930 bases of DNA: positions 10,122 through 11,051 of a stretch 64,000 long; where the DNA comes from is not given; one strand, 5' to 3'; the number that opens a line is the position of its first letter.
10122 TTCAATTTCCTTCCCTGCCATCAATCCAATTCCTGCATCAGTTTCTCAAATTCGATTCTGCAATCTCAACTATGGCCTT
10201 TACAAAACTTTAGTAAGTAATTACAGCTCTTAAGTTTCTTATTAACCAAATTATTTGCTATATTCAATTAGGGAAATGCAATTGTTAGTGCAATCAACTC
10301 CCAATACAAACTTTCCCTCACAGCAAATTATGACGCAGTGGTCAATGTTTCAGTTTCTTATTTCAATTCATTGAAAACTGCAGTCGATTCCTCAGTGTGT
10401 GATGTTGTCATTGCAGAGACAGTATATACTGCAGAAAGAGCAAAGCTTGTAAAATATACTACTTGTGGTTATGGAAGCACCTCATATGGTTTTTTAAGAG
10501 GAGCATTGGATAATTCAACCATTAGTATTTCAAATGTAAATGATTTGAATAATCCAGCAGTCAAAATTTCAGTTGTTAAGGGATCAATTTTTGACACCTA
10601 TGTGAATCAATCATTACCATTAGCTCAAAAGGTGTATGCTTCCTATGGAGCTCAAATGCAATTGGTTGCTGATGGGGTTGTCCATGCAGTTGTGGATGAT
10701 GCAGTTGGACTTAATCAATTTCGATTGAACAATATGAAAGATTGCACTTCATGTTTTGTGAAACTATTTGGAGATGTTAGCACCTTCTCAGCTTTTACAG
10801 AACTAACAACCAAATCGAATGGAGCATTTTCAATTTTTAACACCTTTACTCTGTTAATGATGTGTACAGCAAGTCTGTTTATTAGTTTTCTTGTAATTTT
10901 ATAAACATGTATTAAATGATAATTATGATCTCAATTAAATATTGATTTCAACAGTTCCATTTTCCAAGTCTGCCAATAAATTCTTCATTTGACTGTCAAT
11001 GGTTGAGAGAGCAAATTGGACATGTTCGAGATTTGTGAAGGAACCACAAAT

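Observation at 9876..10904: Intron-containing gene for a secreted bacterial-type solute-binding (SBP_bac_3-like) domain with a GPI-like tail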

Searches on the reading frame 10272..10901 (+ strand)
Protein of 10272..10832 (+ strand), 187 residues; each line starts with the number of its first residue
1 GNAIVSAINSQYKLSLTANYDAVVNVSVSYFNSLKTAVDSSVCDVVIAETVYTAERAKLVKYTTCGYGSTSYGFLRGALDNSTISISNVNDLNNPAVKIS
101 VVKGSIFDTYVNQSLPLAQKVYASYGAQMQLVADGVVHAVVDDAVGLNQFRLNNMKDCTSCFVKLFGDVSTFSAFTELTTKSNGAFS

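Call 20: search_protein_representatives(protein=window:10272-10832:+)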
Query: 187 residues. Proteins with E-value up to 0.001 (for the whole library): 90; up to 1e-10: 38; up to 1e-30: 6. The best 90 are listed.
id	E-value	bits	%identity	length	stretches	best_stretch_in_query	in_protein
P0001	1.1e-98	344.5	99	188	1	24-187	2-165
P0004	7.1e-43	163.1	34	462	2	1-175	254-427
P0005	4.1e-37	144.3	43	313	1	1-185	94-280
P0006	1.5e-35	139.2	44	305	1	1-182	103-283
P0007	7.3e-31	124.0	39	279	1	3-166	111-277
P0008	7.9e-31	123.9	38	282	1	2-182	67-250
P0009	3.1e-30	122.0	40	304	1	1-178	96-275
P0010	3.3e-30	121.9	39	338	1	3-180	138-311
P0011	1.2e-28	116.9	39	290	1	1-179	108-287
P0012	2.5e-26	109.3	37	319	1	1-181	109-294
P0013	7.0e-26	107.8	39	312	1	1-186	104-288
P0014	8.4e-25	104.3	35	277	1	2-185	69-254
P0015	9.7e-25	104.1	38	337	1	1-182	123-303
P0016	1.8e-23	100.0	37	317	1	1-179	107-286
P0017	1.6e-22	96.9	45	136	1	1-112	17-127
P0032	1.8e-13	67.5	30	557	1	2-175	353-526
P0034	9.0e-13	65.2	31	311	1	8-168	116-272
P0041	2.1e-10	57.5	31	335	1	2-178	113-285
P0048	1.7e-09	54.6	32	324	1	3-162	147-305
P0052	4.3e-09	53.2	34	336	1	42-145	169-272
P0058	8.0e-08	49.1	26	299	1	4-150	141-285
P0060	1.5e-07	48.2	24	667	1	3-180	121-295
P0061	1.6e-07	48.1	23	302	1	4-156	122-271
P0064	7.0e-07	46.0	27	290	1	5-154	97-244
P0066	2.6e-06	44.2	28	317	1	28-172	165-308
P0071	3.7e-05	40.4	27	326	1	10-145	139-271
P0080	9.7e-05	39.1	34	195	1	55-168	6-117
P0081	1.0e-04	39.0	31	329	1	31-186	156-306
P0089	4.9e-04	36.8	27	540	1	3-164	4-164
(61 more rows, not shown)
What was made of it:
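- These are mostly about 280-340 aa with the match at the same position (call 20).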

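Call 22: list_cluster_members(proteins=[P0004, P0005, P0006, P0007, P0009, P0012, P0015, P0034, P0041, P0060])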
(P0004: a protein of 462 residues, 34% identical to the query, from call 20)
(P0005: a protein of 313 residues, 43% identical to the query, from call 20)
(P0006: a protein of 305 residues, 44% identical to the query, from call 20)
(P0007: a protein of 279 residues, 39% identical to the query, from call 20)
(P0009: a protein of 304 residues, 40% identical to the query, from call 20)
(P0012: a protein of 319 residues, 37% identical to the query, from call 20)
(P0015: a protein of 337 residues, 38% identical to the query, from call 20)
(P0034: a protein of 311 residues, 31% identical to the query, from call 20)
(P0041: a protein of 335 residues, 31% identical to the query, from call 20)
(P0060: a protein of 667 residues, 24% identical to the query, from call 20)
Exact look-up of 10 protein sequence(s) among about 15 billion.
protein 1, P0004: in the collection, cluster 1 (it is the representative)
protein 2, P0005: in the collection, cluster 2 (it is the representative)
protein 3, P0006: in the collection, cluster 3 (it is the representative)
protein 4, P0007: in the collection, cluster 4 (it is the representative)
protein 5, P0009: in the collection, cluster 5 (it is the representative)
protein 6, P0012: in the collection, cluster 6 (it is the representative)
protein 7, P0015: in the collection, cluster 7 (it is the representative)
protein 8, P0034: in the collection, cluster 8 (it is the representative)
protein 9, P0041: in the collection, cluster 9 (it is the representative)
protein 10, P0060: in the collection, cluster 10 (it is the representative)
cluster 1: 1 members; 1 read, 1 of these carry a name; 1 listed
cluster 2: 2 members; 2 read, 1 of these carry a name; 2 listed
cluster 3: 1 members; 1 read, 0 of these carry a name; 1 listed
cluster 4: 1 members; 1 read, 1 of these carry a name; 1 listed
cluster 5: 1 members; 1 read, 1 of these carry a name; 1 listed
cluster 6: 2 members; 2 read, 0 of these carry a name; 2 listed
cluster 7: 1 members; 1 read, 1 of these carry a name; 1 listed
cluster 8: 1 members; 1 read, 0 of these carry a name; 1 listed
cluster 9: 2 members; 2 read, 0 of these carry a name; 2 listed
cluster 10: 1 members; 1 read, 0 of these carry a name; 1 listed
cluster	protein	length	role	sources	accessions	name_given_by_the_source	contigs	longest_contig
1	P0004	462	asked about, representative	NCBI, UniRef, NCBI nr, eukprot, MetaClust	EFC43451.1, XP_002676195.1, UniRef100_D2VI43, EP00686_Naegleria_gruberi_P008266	predicted protein [Naegleria gruberi] | Predicted protein n=1 Tax=Naegleria gruberi TaxID=5762 RepID=D2VI43_NAEGR | uncharacterized protein NAEGRDRAFT_68554 [Naegleria gruberi]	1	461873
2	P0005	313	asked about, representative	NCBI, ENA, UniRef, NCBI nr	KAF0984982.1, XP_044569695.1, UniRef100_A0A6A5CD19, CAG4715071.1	hypothetical protein FDP41_000021 [Naegleria fowleri] | Solute-binding protein family 3/N-terminal domain-containing protein n=1 Tax=Naegleria ... | uncharacterized protein FDP41_000021 [Naegleria fowleri]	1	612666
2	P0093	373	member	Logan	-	-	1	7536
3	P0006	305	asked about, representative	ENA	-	-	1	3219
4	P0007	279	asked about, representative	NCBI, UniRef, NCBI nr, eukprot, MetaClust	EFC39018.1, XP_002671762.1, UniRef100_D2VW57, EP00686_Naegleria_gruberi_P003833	predicted protein [Naegleria gruberi] | Predicted protein n=1 Tax=Naegleria gruberi TaxID=5762 RepID=D2VW57_NAEGR | uncharacterized protein NAEGRDRAFT_73258 [Naegleria gruberi]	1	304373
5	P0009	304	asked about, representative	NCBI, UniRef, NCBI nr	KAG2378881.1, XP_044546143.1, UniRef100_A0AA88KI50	hypothetical protein C9374_008029 [Naegleria lovaniensis] | Solute-binding protein family 3/N-terminal domain-containing protein n=1 Tax=Naegleria ... | uncharacterized protein C9374_008029 [Naegleria lovaniensis]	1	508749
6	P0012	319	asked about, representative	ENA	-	-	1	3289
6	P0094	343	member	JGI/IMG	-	-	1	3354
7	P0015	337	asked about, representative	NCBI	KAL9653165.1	hypothetical protein ABK040_006381 [Willaertia magna]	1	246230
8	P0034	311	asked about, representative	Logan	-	-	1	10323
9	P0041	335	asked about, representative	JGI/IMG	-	-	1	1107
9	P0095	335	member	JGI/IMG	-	-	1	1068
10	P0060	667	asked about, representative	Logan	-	-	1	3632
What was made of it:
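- On Pfam PF00497 SBP_bac_3 (family-3 extracellular solute-binding proteins): UniProt's automatic name for the N. fowleri and N. lovaniensis homologues is 'Solute-binding protein family 3/N-terminal domain-containing protein' (call 22).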

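Call 34: predict_structure(alignment_id=A3)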
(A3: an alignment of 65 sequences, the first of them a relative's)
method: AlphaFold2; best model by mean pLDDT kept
length: 305 residues; sequences in the alignment: 65
mean_pLDDT: 92.3   pTM: 0.86
mean pLDDT of the five models: 92.3, 92.1, 91.8, 91.2, 90.5
residues with pLDDT >= 90: 253; 70-90: 24; 50-70: 27; < 50: 1
segments of 3 or more residues with pLDDT < 50: none
pLDDT, mean of each block of 10 residues (from residue 1): 52 63 95 98 98 96 95 95 94 94 98 98 96 96 98 97 98 98 97 98 97 98 96 97 97 91 96 98 67 81 85
secondary structure, 60 per line:
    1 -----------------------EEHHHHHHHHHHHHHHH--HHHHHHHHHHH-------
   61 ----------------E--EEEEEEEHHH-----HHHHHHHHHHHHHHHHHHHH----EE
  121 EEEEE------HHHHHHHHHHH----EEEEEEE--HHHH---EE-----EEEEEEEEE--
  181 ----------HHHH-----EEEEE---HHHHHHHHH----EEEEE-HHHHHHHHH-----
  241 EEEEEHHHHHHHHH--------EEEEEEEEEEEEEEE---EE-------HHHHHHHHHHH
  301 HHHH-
elements in order: H26-40 H43-53 E80-86 H95-114 E119-125 H132-142 E147-153 H156-159 E170-178 H191-194 E200-204 H208-216 E221-225 H227-235 E241-245 H246-254 E263-277 H290-304
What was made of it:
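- On Pfam PF00497 SBP_bac_3: No helices follow the last strand, and two helices precede the first strand (call 34).
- Fold: the AF2 model of homologue P0006 has pLDDT 92.3 and pTM 0.86 (call 34).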

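Call 36: fold_search(model_id=the predicted structure, library=pdb)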
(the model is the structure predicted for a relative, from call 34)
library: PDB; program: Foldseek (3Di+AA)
matches with E <= 10: 1934; with E <= 0.001: 1299
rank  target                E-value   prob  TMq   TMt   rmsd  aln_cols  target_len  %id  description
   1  9e2b_C                4.5e-13  1.00  0.53  0.61   2.7       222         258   17  Structure of a solute binding protein from Desulfonauticus sp. bound to L-tryptophan (released 2024-11-06)
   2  5t0w_A                5.2e-13  1.00  0.52  0.69   2.6       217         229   21  Crystal structure of the ancestral amino acid-binding protein AncCDT-1, a precursor of cyclohexadienyl dehydratase (released 2017-09-06)
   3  5t0w_D                8.1e-13  1.00  0.53  0.70   3.1       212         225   21  Crystal structure of the ancestral amino acid-binding protein AncCDT-1, a precursor of cyclohexadienyl dehydratase (released 2017-09-06)
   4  5t0w_B                8.1e-13  1.00  0.52  0.68   2.7       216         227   20  Crystal structure of the ancestral amino acid-binding protein AncCDT-1, a precursor of cyclohexadienyl dehydratase (released 2017-09-06)
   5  9e2b_A                1.2e-12  1.00  0.52  0.62   3.0       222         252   16  Structure of a solute binding protein from Desulfonauticus sp. bound to L-tryptophan (released 2024-11-06)
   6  9e2b_F                2.1e-12  1.00  0.52  0.62   2.9       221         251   15  Structure of a solute binding protein from Desulfonauticus sp. bound to L-tryptophan (released 2024-11-06)
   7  9e2b_E                2.6e-12  1.00  0.52  0.62   3.0       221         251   16  Structure of a solute binding protein from Desulfonauticus sp. bound to L-tryptophan (released 2024-11-06)
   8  9e2b_D                2.7e-12  1.00  0.51  0.61   3.1       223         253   17  Structure of a solute binding protein from Desulfonauticus sp. bound to L-tryptophan (released 2024-11-06)
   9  5jos                  1.9e-11  1.00  0.29  0.35   8.2       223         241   15  Crystal structure of an ancestral cyclohexadienyl dehydratase, AncCDT-3(P188L). (released 2017-05-03)
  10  8eyz_F                2.6e-11  1.00  0.48  0.65   3.3       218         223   20  Engineered glutamine binding protein bound to GLN and a cobaloxime ligand (released 2022-11-23)
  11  8eyz_E                2.6e-11  1.00  0.49  0.65   3.3       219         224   20  Engineered glutamine binding protein bound to GLN and a cobaloxime ligand (released 2022-11-23)
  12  8hnj_A                3.1e-11  1.00  0.51  0.69   2.9       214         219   21  Domain-stabilized glutamine-binding protein (released 2023-07-19)
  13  8vi8_A                4.9e-11  1.00  0.38  0.47   5.9       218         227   17  Engineered glutamine binding protein and a cobaloxime ligand - no GLN bound (released 2024-09-04)
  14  5eyf_B                5.6e-11  1.00  0.52  0.64   3.6       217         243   17  Crystal Structure of Solute-binding Protein from Enterococcus faecium with Bound Glutamate (released 2015-12-16)
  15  4zv2                  5.6e-11  1.00  0.51  0.68   3.0       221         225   18  An ancestral arginine-binding protein bound to glutamine (released 2016-02-03)
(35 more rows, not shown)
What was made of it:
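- AncCDT-1 is described in its PDB entry as an amino-acid-binding protein, a precursor of the enzyme (call 36).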

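Call 40: list_cluster_members(proteins=[P0052, P0081, P0080, P0048, P0066, P0058, P0061, P0089, P0071, P0064])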
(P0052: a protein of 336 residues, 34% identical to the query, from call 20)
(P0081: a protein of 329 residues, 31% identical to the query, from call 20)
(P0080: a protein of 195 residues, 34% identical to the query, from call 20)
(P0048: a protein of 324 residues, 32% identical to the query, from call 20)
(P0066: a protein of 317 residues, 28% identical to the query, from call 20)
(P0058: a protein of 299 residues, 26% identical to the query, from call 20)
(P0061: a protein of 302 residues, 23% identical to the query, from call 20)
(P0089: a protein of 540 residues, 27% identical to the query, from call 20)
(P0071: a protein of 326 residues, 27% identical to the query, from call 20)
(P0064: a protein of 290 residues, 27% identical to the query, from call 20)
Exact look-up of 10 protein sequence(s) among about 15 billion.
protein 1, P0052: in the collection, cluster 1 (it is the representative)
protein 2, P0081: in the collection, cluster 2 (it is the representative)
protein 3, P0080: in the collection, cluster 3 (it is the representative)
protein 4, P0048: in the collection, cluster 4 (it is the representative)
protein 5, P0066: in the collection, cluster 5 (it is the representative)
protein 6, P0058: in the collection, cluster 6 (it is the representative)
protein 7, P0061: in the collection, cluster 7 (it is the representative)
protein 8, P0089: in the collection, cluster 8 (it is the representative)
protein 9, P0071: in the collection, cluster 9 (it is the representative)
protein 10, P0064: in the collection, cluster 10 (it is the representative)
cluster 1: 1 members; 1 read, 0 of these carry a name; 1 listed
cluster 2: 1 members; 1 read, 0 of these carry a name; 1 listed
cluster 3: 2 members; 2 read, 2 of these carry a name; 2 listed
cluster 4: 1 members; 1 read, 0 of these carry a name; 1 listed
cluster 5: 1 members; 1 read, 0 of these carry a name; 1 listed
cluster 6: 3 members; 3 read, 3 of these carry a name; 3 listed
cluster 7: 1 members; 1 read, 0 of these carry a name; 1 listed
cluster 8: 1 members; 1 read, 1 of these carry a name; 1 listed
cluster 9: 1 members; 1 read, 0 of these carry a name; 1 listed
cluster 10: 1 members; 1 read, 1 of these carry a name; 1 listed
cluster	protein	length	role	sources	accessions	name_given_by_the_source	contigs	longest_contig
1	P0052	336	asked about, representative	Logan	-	-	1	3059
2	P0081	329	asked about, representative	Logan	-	-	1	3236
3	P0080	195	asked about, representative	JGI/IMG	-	hypothetical protein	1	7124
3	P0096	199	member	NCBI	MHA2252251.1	MAG: hypothetical protein ACXAD7_17935, partial [Candidatus Kariarchaeaceae archaeon]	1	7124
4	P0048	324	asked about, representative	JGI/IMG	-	-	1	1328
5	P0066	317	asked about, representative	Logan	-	-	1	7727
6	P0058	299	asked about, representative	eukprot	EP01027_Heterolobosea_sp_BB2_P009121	GEZU01013488.1.p1 GENE.GEZU01013488.1~~GEZU01013488.1.p1 ORF type:complete len:300 ...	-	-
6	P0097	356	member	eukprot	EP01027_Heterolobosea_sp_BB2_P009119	GEZU01013486.1.p1 GENE.GEZU01013486.1~~GEZU01013486.1.p1 ORF type:complete len:357 ...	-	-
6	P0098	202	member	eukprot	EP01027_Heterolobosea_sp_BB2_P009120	GEZU01013487.1.p1 GENE.GEZU01013487.1~~GEZU01013487.1.p1 ORF type:complete len:203 ...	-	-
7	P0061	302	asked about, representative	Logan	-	-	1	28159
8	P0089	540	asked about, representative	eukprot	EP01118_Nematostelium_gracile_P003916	TRINITY_DN1460_c0_g1_i1.p1 TRINITY_DN1460_c0_g1~~TRINITY_DN1460_c0_g1_i1.p1 ORF ...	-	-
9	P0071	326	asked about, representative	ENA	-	-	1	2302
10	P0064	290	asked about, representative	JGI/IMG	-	hypothetical protein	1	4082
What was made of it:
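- Named members come from N. gruberi, N. fowleri, N. lovaniensis, Willaertia magna, Heterolobosea sp. BB2 and Nematostelium gracile (calls 22, 40).
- Tried and rejected: Standalone permuted prokaryote-like proteins exist (P0052, P0081, and a Kariarchaeaceae MAG fragment; call 40).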

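Call 43: find_encoding_contigs(protein=P0052, flank=4000, max_places=3)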
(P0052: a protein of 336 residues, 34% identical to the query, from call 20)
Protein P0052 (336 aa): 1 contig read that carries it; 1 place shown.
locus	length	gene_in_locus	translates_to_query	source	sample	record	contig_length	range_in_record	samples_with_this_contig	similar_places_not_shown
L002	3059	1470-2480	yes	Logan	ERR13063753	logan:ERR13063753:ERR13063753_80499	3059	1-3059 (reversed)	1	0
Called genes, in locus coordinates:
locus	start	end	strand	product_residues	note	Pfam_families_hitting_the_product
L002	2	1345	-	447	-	PF14870:PSII_BNR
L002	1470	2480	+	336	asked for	PF00497:SBP_bac_3, PF10613:Lig_chan-Glu_bd (weak)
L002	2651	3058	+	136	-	?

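Call 44: find_encoding_contigs(protein=P0080, flank=8000, max_places=3)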
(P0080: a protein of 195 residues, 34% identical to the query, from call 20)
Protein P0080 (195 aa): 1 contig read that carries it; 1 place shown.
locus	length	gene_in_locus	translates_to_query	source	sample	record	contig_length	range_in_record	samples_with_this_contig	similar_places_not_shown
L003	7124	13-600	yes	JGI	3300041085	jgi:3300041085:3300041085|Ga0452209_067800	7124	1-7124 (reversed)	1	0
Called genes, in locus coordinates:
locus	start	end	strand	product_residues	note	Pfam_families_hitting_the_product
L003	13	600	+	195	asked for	-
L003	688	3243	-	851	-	PF06634:DUF1156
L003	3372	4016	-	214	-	PF14681:UPRTase, PF00156:Pribosyltran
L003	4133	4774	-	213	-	-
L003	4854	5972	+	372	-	PF24827:AstE_AspA_cat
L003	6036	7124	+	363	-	PF01839:FG-GAP (faint), PF13517:FG-GAP_3 (weak)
